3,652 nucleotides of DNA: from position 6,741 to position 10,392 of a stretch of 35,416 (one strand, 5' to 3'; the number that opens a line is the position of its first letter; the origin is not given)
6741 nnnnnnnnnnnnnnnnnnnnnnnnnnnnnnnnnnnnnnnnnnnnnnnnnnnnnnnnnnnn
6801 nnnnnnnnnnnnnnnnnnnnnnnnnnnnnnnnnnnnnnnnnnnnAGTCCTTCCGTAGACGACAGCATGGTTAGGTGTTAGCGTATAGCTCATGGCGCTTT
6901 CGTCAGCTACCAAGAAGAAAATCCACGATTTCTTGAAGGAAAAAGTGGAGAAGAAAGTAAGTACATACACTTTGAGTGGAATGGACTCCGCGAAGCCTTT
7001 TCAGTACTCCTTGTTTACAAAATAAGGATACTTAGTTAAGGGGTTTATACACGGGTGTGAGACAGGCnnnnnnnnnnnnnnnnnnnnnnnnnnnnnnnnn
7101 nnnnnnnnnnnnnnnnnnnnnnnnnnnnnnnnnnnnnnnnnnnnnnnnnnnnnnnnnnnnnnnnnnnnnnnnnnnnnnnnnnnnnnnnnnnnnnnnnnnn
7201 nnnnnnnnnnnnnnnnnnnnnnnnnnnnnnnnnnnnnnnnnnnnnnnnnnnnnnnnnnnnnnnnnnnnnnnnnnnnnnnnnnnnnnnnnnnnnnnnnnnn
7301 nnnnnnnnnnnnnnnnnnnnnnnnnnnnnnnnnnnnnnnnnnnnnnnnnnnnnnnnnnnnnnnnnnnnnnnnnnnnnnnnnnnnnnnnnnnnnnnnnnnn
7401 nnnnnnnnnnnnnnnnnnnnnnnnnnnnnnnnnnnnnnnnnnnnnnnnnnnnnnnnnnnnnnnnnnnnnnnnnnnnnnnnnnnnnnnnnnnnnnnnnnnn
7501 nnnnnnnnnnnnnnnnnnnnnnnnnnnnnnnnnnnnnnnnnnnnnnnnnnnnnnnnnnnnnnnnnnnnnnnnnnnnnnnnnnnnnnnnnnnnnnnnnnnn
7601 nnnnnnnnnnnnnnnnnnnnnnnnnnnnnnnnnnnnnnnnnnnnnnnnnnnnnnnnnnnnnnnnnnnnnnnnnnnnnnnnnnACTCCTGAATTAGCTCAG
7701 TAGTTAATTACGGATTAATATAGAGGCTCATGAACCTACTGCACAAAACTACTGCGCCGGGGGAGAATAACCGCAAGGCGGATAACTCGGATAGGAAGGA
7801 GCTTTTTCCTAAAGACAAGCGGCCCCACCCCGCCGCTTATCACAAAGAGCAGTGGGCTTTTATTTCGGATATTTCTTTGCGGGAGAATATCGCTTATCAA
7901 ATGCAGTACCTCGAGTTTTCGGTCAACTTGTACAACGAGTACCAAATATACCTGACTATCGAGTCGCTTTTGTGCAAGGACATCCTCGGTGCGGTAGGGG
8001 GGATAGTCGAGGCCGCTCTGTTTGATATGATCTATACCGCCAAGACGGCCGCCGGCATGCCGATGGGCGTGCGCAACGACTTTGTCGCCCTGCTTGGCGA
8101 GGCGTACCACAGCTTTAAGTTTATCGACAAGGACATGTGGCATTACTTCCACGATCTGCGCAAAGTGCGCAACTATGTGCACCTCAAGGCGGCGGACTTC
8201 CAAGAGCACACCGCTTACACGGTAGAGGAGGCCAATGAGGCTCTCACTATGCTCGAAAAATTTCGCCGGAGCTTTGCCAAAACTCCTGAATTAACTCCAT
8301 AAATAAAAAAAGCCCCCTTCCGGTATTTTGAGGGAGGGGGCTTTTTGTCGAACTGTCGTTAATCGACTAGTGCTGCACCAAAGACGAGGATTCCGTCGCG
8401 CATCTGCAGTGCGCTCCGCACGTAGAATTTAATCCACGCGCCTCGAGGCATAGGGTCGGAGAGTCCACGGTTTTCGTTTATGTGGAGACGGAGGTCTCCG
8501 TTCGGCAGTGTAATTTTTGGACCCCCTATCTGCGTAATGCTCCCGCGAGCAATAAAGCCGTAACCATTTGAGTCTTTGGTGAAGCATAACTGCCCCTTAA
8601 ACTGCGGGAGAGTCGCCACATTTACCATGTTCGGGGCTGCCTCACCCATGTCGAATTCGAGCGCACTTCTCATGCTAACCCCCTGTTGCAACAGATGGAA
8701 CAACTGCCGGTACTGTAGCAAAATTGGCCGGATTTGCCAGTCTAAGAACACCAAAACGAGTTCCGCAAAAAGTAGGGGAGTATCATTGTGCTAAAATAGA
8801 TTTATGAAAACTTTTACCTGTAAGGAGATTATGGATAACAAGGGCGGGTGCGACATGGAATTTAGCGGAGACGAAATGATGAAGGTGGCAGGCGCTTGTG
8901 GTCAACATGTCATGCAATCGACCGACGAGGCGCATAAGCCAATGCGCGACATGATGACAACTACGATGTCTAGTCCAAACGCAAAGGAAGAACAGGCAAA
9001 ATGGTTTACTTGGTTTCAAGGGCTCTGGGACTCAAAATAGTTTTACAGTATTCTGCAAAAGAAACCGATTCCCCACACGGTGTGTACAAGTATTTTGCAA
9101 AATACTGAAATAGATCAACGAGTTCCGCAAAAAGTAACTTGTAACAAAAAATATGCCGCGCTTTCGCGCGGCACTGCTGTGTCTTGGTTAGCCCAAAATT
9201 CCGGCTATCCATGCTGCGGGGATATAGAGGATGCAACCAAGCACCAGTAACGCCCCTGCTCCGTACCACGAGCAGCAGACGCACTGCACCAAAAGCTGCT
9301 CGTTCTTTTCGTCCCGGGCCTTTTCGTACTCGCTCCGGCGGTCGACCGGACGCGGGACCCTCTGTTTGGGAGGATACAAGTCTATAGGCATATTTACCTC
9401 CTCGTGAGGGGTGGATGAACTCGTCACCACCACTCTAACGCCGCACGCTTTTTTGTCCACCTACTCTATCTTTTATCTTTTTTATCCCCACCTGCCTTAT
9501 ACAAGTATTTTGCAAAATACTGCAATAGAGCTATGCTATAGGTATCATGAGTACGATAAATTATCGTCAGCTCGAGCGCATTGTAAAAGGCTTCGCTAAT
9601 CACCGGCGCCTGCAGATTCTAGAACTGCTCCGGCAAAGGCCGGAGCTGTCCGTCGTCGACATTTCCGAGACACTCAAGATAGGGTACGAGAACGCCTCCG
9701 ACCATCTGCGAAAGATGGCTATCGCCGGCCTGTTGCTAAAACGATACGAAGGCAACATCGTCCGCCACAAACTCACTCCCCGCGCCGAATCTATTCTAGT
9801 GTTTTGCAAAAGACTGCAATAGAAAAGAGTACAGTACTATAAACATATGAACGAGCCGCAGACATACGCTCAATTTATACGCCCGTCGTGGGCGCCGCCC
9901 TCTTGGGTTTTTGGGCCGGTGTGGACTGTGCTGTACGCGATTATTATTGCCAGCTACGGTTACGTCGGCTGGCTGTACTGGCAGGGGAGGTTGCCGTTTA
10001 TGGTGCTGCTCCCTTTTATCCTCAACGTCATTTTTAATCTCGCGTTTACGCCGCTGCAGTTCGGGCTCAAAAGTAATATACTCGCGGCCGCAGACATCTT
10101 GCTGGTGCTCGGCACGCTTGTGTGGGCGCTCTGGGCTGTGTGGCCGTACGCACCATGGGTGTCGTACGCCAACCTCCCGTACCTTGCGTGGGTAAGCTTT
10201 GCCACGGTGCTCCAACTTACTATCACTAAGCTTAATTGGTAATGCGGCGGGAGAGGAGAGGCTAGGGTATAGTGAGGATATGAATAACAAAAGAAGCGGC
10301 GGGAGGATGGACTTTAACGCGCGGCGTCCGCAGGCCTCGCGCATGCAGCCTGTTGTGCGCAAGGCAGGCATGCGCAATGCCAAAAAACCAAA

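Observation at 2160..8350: Low-GC, single-strand accessory island with defence-type content and no visible mobility gene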

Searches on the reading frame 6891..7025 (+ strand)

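Call 3: search_protein_families(library=pfam, proteins=[window:6891-7025:+], max_evalue=0.1)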
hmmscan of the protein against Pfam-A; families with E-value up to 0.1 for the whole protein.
window:6891-7025:+ (44 aa): 0 families

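Call 4: search_protein_families(library=padloc, proteins=[window:6891-7025:+], max_evalue=0.1)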
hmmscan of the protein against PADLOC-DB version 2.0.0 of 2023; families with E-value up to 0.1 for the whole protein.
window:6891-7025:+ (44 aa): 0 families

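Call 5: search_protein_families(library=ncbifam, proteins=[window:6891-7025:+], max_evalue=0.1)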
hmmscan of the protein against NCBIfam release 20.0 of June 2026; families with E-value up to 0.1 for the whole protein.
window:6891-7025:+ (44 aa): 1 family
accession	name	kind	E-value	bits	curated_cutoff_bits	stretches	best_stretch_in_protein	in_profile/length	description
NF053802.1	FPM13_fam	exception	0.054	13.6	210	1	8-40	49-81/113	FPM13 family metalloprotein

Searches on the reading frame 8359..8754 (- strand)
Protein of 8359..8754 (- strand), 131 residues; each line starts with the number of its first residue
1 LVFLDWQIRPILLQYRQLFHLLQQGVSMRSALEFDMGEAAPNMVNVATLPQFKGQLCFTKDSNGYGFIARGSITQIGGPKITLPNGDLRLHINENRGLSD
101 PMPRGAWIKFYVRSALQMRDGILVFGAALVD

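Call 3: search_protein_families(library=pfam, proteins=[window:8359-8754:-], max_evalue=0.1)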
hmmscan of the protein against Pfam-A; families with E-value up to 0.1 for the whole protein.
window:8359-8754:- (131 aa): 0 families

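Call 4: search_protein_families(library=padloc, proteins=[window:8359-8754:-], max_evalue=0.1)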
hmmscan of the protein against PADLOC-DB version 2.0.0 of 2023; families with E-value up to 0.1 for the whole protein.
window:8359-8754:- (131 aa): 0 families

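Call 5: search_protein_families(library=ncbifam, proteins=[window:8359-8754:-], max_evalue=0.1)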
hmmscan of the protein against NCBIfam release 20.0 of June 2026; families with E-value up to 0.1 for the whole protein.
window:8359-8754:- (131 aa): 0 families

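Call 15: find_encoding_contigs(protein=window:8359-8754:-, flank=10000, max_places=10)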
Protein window:8359-8754:- (131 aa): no gene with exactly this product is on record in the collection.

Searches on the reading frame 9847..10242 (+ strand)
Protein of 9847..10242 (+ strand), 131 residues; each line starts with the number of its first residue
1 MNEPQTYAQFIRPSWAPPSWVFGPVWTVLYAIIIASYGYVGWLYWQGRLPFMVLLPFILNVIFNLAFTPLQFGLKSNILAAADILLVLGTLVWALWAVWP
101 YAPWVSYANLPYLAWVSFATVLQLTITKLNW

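Call 18: find_encoding_contigs(protein=window:9847-10242:+, flank=10000, max_places=10)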
Protein window:9847-10242:+ (131 aa): 2 contigs read that carry it; 2 places shown.
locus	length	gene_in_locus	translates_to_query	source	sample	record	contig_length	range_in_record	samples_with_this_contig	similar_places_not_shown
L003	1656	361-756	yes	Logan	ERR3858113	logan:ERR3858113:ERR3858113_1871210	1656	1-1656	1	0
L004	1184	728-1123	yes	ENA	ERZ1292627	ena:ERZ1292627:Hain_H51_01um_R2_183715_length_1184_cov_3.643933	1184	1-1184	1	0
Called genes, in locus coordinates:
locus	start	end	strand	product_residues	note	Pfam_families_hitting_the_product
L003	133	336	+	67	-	PF01978:TrmB (weak), PF12840:HTH_20 (weak)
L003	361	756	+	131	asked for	PF03073:TspO_MBR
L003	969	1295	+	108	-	PF06305:LapA_dom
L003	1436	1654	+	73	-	?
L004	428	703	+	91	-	PF01022:HTH_5 (weak), PF12840:HTH_20 (weak)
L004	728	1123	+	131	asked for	PF03073:TspO_MBR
